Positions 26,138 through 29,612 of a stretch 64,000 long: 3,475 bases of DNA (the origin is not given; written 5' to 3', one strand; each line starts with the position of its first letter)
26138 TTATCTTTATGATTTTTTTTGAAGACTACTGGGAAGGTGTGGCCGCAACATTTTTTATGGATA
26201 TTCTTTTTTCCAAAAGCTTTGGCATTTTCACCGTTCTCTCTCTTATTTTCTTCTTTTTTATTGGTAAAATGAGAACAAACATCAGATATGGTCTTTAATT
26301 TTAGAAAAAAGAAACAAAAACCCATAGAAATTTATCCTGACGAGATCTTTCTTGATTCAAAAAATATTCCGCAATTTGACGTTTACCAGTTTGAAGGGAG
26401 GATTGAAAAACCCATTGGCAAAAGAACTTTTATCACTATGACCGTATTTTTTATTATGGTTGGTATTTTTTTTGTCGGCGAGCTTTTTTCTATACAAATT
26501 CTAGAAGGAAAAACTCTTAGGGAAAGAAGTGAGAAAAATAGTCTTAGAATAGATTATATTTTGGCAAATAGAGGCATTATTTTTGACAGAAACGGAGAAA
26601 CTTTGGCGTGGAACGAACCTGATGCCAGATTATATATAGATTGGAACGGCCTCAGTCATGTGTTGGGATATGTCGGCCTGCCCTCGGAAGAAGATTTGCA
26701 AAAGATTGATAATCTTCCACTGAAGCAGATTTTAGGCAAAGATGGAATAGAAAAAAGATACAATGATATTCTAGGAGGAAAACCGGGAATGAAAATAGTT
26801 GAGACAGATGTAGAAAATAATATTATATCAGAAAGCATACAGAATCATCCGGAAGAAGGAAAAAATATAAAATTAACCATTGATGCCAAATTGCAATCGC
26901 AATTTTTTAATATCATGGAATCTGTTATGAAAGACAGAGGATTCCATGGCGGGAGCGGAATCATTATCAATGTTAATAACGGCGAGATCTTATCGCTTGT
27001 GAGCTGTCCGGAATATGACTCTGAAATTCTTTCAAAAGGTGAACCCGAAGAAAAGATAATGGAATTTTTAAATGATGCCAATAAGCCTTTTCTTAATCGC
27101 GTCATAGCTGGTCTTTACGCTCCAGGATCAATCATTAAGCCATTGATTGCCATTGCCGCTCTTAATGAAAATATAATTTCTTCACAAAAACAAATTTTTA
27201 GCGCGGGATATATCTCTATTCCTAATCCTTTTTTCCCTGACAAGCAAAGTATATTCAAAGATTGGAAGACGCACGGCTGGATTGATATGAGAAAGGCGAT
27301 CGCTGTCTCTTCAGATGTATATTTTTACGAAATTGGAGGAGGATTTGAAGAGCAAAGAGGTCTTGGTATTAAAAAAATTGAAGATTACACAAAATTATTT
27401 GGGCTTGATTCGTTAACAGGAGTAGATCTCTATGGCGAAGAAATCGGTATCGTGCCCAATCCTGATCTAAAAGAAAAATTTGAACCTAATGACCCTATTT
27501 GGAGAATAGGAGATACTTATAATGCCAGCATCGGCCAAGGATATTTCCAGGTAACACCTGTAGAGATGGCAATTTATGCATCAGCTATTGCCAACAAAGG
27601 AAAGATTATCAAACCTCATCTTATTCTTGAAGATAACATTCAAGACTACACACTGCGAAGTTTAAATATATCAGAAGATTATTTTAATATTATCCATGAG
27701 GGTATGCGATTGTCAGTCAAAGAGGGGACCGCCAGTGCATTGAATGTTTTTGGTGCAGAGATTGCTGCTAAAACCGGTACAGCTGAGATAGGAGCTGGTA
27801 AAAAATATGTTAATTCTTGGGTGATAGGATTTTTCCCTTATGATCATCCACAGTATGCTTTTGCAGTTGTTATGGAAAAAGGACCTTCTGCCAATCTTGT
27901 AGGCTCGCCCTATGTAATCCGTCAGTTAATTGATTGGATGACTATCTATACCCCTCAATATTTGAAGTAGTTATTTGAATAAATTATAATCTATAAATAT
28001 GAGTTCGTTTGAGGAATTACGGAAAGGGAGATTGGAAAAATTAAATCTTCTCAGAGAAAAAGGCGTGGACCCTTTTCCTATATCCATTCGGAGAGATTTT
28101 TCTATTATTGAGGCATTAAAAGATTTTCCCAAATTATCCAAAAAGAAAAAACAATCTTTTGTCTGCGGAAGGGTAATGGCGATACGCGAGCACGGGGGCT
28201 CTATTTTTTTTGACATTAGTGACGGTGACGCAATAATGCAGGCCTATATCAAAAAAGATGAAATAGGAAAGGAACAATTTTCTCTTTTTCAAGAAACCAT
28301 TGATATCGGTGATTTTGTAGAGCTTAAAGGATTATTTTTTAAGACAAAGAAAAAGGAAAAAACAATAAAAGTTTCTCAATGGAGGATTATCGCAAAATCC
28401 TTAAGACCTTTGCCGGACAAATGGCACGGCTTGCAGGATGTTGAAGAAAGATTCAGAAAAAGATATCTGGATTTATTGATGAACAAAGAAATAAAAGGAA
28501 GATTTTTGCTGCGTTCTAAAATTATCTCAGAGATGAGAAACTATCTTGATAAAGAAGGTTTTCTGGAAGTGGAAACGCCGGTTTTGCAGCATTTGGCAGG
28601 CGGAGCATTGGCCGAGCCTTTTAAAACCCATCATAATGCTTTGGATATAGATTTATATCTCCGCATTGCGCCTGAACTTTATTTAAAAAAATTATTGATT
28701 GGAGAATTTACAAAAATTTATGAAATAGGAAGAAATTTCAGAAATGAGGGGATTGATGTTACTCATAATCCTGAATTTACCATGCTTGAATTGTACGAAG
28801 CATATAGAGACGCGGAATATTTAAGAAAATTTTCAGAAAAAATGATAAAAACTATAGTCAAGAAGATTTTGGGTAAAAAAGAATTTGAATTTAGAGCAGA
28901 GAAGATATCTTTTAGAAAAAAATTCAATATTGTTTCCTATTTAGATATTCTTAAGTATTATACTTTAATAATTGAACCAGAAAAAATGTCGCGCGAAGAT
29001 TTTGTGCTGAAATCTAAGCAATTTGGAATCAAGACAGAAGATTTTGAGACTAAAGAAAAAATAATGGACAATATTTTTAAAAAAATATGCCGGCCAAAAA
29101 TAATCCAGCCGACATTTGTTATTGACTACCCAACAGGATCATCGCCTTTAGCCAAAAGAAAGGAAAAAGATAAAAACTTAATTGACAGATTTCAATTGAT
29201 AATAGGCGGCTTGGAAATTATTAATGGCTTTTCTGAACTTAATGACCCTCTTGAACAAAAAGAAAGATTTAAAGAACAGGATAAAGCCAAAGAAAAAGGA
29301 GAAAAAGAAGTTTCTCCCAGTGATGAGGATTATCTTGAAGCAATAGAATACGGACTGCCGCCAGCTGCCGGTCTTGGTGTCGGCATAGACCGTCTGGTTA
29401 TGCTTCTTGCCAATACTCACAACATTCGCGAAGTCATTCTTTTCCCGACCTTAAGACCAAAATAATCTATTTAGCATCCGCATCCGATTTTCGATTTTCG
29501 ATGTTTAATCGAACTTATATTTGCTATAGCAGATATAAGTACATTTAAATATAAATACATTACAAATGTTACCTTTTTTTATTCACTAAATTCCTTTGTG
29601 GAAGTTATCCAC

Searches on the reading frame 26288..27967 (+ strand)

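Call 64: search_protein_families(library=pfam, proteins=[window:26288-27967:+], max_evalue=0.00001)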
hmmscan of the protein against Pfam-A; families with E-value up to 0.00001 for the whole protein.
window:26288-27967:+ (560 aa): 2 families
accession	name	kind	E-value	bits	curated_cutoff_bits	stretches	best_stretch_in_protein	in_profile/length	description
PF00905.27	Transpeptidase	-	6.7e-54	183.6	22.1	1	223-534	2-284/299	Penicillin binding protein transpeptidase domain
PF03717.20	PBP_dimer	-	5.2e-18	66.5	24.4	1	113-183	107-179/180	Penicillin-binding Protein dimerisation domain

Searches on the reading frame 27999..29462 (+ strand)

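Call 64: search_protein_families(library=pfam, proteins=[window:27999-29462:+], max_evalue=0.00001)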
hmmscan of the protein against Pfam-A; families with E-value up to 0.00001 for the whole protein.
window:27999-29462:+ (488 aa): 3 families
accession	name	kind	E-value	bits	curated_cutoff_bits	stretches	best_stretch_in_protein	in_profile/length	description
PF00152.25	tRNA-synt_2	-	1.6e-88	297.2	25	1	148-485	2-307/308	tRNA synthetases class II (D, K and N)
PF01336.31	tRNA_anti-codon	-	3.1e-13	49.9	27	1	55-131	3-75/75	OB-fold nucleic acid binding domain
PF01409.25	tRNA-synt_2d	-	6.6e-08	32.8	19.8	0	239-305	104-169/246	tRNA synthetases class II core domain (F)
